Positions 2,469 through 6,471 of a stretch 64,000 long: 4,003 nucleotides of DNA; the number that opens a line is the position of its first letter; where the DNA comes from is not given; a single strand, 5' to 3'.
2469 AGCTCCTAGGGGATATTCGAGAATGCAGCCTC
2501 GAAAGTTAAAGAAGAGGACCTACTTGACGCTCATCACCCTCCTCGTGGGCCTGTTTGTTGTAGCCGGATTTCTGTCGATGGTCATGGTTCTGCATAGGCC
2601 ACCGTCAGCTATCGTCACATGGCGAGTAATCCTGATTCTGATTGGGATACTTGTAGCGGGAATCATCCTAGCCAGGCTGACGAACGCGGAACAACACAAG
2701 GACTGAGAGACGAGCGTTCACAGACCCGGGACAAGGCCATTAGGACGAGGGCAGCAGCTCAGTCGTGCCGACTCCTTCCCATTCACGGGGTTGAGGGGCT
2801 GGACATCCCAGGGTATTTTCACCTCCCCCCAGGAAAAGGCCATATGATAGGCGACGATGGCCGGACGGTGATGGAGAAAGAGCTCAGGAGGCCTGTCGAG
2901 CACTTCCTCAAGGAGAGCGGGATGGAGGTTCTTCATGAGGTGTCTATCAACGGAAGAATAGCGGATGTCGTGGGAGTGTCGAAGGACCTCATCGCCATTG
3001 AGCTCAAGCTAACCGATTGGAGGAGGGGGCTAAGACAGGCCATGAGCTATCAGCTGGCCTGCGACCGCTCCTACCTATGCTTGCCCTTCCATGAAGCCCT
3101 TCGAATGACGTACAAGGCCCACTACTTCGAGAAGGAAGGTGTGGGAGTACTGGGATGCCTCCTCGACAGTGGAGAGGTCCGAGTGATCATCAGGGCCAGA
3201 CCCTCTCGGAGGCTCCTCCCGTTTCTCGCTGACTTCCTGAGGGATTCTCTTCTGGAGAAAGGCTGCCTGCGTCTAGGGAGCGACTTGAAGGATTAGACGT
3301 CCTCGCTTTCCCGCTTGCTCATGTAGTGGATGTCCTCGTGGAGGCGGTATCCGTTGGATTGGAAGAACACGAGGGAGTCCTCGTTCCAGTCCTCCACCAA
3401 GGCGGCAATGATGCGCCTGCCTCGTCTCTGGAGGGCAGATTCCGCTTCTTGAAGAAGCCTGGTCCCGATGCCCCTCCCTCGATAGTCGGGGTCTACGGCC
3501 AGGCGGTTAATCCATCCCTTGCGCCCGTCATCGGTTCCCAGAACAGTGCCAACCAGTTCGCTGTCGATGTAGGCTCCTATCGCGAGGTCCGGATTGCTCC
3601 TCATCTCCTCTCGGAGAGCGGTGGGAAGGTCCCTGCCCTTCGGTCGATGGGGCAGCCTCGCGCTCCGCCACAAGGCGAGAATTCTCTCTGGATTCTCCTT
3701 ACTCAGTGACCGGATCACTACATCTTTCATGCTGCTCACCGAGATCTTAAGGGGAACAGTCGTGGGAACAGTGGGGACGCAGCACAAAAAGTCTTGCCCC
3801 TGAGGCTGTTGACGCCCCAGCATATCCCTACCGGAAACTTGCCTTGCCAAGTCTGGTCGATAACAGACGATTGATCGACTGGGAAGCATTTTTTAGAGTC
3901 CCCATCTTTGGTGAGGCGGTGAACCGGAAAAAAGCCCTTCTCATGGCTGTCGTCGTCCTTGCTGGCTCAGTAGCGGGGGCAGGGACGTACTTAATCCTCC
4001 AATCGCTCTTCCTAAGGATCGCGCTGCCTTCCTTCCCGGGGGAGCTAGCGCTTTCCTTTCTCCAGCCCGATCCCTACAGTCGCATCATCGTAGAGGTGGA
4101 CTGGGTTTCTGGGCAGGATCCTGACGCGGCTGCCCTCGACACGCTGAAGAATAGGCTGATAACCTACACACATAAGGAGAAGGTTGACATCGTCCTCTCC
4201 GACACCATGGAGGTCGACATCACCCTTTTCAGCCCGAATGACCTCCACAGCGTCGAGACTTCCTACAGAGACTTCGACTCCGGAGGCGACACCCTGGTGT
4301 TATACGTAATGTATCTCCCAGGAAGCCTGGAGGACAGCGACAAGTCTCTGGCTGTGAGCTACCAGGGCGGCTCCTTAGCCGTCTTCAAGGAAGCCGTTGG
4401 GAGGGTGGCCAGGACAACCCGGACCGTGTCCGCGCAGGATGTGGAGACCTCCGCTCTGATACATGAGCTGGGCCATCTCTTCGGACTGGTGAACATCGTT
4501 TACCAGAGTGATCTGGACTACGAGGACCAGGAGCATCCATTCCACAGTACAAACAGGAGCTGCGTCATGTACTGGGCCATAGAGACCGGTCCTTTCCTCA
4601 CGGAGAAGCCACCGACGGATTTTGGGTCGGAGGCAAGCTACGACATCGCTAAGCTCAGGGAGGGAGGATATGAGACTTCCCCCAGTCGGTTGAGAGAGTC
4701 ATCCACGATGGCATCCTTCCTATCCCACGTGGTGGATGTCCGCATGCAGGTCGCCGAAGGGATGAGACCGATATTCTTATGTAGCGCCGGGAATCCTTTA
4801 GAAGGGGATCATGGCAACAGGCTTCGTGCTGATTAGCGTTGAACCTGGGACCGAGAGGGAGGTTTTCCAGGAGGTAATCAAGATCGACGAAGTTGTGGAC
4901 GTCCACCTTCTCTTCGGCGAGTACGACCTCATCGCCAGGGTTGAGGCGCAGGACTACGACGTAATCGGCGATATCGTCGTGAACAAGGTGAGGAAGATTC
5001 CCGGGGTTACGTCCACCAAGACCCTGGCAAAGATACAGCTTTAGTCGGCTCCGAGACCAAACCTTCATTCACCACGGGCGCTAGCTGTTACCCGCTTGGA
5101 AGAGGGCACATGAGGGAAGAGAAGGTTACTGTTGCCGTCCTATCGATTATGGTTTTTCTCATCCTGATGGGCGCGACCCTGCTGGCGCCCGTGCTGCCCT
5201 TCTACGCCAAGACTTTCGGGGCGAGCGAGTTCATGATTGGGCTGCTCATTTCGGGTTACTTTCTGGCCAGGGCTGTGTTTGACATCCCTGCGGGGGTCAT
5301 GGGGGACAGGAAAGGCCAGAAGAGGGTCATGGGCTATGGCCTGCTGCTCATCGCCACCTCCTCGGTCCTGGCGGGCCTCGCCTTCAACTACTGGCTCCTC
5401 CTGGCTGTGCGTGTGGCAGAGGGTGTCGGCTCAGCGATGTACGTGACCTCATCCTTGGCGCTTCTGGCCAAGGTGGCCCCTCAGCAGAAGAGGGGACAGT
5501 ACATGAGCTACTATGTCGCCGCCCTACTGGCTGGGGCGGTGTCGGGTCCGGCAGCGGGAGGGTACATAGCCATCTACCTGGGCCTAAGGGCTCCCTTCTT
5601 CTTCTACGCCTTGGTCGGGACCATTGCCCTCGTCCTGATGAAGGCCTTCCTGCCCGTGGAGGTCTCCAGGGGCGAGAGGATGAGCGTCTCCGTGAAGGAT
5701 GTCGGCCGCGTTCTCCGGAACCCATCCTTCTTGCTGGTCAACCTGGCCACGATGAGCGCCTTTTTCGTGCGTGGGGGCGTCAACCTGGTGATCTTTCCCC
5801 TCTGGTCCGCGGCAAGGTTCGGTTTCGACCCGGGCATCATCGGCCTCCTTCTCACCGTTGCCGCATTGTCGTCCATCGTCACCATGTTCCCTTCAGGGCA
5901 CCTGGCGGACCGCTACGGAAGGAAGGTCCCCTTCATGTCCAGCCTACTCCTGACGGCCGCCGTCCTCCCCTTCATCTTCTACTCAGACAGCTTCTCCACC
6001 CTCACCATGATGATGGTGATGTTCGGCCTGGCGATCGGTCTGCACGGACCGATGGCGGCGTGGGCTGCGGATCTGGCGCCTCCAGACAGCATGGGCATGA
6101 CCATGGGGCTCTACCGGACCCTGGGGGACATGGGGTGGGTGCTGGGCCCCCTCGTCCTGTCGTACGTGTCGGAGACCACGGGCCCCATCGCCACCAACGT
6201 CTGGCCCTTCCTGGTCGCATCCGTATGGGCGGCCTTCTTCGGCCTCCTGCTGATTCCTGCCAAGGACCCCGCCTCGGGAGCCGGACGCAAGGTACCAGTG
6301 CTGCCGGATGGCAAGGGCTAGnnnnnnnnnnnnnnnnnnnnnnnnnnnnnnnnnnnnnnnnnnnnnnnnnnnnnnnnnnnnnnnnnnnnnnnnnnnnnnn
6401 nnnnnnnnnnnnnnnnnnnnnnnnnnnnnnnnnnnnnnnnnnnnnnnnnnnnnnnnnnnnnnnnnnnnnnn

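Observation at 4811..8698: Candidate novel amino-acid/amine catabolic unit: GSA-aminomutase-like aminotransferase plus DapB-fold amine dehydrogenase operon, convergent with an MFS transporter and a stand-alone Lrp RAM-domain protein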

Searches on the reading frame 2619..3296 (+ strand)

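Call 5: search_protein_families(library=pfam, proteins=[window:2619-3296:+], max_evalue=0.01)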
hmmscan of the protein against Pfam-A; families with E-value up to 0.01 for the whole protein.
window:2619-3296:+ (225 aa): 1 family
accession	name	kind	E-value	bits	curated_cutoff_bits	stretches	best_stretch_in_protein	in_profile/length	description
PF06319.18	MmcB-like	-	0.00052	20.2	22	1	87-154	15-86/148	DNA repair protein MmcB-like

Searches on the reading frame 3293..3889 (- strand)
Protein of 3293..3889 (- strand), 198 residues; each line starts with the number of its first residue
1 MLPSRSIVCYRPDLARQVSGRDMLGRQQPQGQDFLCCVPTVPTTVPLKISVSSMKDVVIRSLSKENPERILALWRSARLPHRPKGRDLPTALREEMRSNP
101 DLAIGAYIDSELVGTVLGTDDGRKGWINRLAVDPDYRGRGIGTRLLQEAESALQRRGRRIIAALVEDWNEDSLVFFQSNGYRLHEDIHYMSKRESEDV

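Call 5: search_protein_families(library=pfam, proteins=[window:3293-3889:-], max_evalue=0.01)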
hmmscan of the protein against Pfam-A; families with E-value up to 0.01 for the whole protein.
window:3293-3889:- (198 aa): 7 families
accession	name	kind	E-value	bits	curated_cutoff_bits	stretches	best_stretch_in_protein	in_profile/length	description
PF00583.31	Acetyltransf_1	-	1e-17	64.9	20.7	1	83-181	15-116/116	Acetyltransferase (GNAT) family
PF13508.13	Acetyltransf_7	-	3.4e-14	53.4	27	1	106-182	8-83/84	Acetyltransferase (GNAT) domain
PF13673.13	Acetyltransf_10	-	2.9e-11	43.9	23.6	1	90-185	20-111/128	Acetyltransferase (GNAT) domain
PF08445.16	FR47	-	5.4e-06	26.7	22.1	1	124-185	21-81/86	FR47-like protein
PF14542.12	Acetyltransf_CG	-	7.7e-05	23.2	30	1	122-162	22-62/80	GCN5-related N-acetyl-transferase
PF13527.13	Acetyltransf_9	-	7.9e-05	23.1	25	1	59-160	2-108/127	Acetyltransferase (GNAT) domain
PF13480.13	Acetyltransf_6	-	0.003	18.2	22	1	72-162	40-133/143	Acetyltransferase (GNAT) domain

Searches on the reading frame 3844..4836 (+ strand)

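Call 5: search_protein_families(library=pfam, proteins=[window:3844-4836:+], max_evalue=0.01)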
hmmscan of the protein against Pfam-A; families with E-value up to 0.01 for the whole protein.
window:3844-4836:+ (330 aa): 1 family
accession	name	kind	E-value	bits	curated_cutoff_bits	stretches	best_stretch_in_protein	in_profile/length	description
PF06262.17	Zincin_1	-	0.0031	17.9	22.4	1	154-215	29-87/97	Zincin-like metallopeptidase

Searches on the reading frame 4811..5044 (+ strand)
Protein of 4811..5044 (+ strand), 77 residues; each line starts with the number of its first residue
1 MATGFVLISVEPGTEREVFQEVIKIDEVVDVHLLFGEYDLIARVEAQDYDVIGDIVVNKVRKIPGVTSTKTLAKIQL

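Call 5: search_protein_families(library=pfam, proteins=[window:4811-5044:+], max_evalue=0.01)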
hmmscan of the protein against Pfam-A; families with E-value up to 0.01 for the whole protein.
window:4811-5044:+ (77 aa): 3 families
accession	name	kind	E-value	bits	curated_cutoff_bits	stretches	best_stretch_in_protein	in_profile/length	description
PF01037.27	AsnC_trans_reg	-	1.1e-15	57.7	25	1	6-72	1-68/73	Lrp/AsnC ligand binding domain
PF22482.2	AsnC_trans_reg_3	-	0.0028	18.2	24.4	1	24-71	33-79/95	PF0864 C-terminal dimeric alpha+beta barrel domain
PF08734.17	GYD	-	0.0082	16.6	31.4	1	27-57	36-66/91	GYD domain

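Call 6: search_protein_families(library=ncbifam, proteins=[window:4811-5044:+], max_evalue=0.01)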
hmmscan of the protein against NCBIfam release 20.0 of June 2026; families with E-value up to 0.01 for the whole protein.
window:4811-5044:+ (77 aa): 6 families
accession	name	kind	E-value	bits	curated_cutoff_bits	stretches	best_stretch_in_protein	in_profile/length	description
NF040947.1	trans_reg_LysM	equivalog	1.1e-08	34.9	180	1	4-72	62-130/136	HTH-type transcriptional regulator LysM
NF008384.0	PRK11179.1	equivalog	8.6e-07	28.9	227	1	17-76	85-144/153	transcriptional regulator AsnC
NF041395.1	TranRegLrpA1_Halo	equivalog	1.7e-05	24.8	250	1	6-69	69-132/142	HTH-type transcriptional regulator LrpA1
NF040820.1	trans_reg_LrpA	equivalog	6.9e-05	22.8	250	1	11-68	73-130/141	HTH-type transcriptional regulator LrpA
NF008370.0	PRK11169.1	equivalog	0.0013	18.4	233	1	20-72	95-147/164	leucine-responsive transcriptional regulator Lrp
TIGR00489.1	aEF-1_beta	equivalog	0.0094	16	61.2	0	16-70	27-81/88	elongation factor 1-beta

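Call 96: search_solved_structures(query=window:4811-5044:+, max_evalue=0.01)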
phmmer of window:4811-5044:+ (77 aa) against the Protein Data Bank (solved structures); distinct sequences matched with E-value up to 0.01: 11.
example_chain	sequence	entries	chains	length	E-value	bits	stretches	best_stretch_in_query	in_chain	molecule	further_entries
2zbc_A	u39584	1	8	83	2.1e-15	59.5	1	1-73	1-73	83aa long hypothetical transcriptional regulator asnC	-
2e1a_A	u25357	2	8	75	3.3e-12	49.4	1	1-73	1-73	75aa long hypothetical regulatory protein AsnC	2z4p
2cvi_A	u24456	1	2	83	3.6e-12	49.3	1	1-74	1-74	75aa long hypothetical regulatory protein AsnC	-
2djw_A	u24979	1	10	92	9.8e-07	32.1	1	1-73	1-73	probable transcriptional regulator, AsnC family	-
2cyy_A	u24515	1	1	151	3e-06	30.6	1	4-73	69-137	Putative HTH-type transcriptional regulator PH1519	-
1ri7_A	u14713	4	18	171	4.1e-06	30.1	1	4-73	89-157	Putative transcriptional regulator | Putative HTH-type transcriptional regulator PH1519 | Uncharacterized HTH-type transcriptional regulator PH1519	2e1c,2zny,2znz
7fby_A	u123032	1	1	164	1.6e-05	28.3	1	4-72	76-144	Transcriptional regulatory protein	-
9w4v_A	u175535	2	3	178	1.9e-05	28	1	4-72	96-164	Uncharacterized HTH-type transcriptional regulator PH0140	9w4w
2cg4_A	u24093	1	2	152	0.00041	23.8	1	21-76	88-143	REGULATORY PROTEIN ASNC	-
1i1g_A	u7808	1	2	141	0.00092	22.7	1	10-68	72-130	TRANSCRIPTIONAL REGULATOR LRPA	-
2gqq_A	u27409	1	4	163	0.0015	22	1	19-73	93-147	Leucine-responsive regulatory protein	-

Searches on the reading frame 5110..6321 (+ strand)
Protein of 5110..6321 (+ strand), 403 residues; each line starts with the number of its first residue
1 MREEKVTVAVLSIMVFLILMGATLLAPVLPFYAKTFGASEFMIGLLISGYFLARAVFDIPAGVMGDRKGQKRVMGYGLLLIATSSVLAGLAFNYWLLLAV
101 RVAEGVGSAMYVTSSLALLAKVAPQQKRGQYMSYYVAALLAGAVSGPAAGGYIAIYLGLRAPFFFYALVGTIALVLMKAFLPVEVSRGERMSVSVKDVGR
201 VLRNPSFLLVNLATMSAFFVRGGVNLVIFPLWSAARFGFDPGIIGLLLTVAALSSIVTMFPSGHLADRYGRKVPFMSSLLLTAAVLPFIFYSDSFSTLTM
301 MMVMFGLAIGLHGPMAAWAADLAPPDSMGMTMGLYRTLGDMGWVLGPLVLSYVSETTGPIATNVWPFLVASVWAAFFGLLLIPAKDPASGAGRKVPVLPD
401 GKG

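Call 5: search_protein_families(library=pfam, proteins=[window:5110-6321:+], max_evalue=0.01)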
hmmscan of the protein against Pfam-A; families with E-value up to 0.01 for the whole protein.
window:5110-6321:+ (403 aa): 4 families
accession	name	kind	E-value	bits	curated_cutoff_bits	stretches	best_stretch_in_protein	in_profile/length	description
PF07690.21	MFS_1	-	3.8e-59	200.8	33.4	2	11-218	1-217/347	Major Facilitator Superfamily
PF00083.30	Sugar_tr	-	9.2e-13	48.3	22.3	2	38-182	43-192/452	Sugar (and other) transporter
PF12832.13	MFS_1_like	-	1.7e-09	37.7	25.2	2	196-338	203-345/373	MFS_1 like family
PF06779.20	MFS_4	-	0.00082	19.3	26.3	1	24-376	11-358/364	Uncharacterised MFS-type transporter YbfB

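Call 6: search_protein_families(library=ncbifam, proteins=[window:5110-6321:+], max_evalue=0.01)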
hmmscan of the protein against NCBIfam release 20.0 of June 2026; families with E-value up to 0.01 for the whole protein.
window:5110-6321:+ (403 aa): 77 families (the best 25 are shown)
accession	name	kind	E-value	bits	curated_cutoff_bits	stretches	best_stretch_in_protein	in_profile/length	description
TIGR00880.1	2_A_01_02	superfamily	2.5e-28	99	131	2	44-182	1-139/141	multidrug resistance protein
TIGR00711.1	efflux_EmrB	subfamily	1.5e-21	76.8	230.2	1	8-204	4-197/485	DHA2 family efflux MFS transporter permease subunit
TIGR00893.1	2A0114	subfamily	2.4e-19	69.6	395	1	34-375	22-392/399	D-galactonate transporter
TIGR00881.1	2A0104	subfamily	4.1e-19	68.9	407.75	2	28-195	17-180/379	phosphoglycerate transporter protein PgtP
NF012174.0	tet_MFS_A_B_C_D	equivalog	8.7e-19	67.6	475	1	8-365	4-368/382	Tet(A)/Tet(B)/Tet(C) family tetracycline efflux MFS transporter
TIGR00710.1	efflux_Bcr_CflA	subfamily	5.2e-18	65.6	200.9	1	4-373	3-379/385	Bcr/CflA family efflux MFS transporter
TIGR00894.1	2A0114euk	subfamily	7.2e-18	64.3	626.45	2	34-180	69-218/465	Na(+)-dependent inorganic phosphate cotransporter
NF007372.0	PRK09874.1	equivalog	2.2e-17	63.3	571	2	10-221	18-234/408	multidrug efflux MFS transporter MdtG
NF002921.0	PRK03545.1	equivalog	1.1e-16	60.8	401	1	6-359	13-362/396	sugar transporter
TIGR00899.1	2A0120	subfamily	1.4e-16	60.6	522.3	1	12-376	3-368/375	sugar efflux transporter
TIGR00895.1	2A0115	subfamily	6.8e-16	58.2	418.55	2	5-182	15-193/398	aromatic acid/H+ symport family MFS transporter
NF003477.0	PRK05122.1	subfamily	7.8e-15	54.4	374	2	5-205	16-224/404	MFS transporter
NF000218.1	FexA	exception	8.6e-15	54.3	900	1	6-176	21-190/475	chloramphenicol/florfenicol efflux MFS transporter FexA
NF053757.1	BclibactTpBcbE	equivalog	9.5e-15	54.4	600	1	8-382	5-389/394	bacillibactin exporter BcbE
NF003024.0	PRK03893.1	subfamily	4.6e-14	52.1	604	2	24-179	39-194/497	sialate:H+ symport family MFS transporter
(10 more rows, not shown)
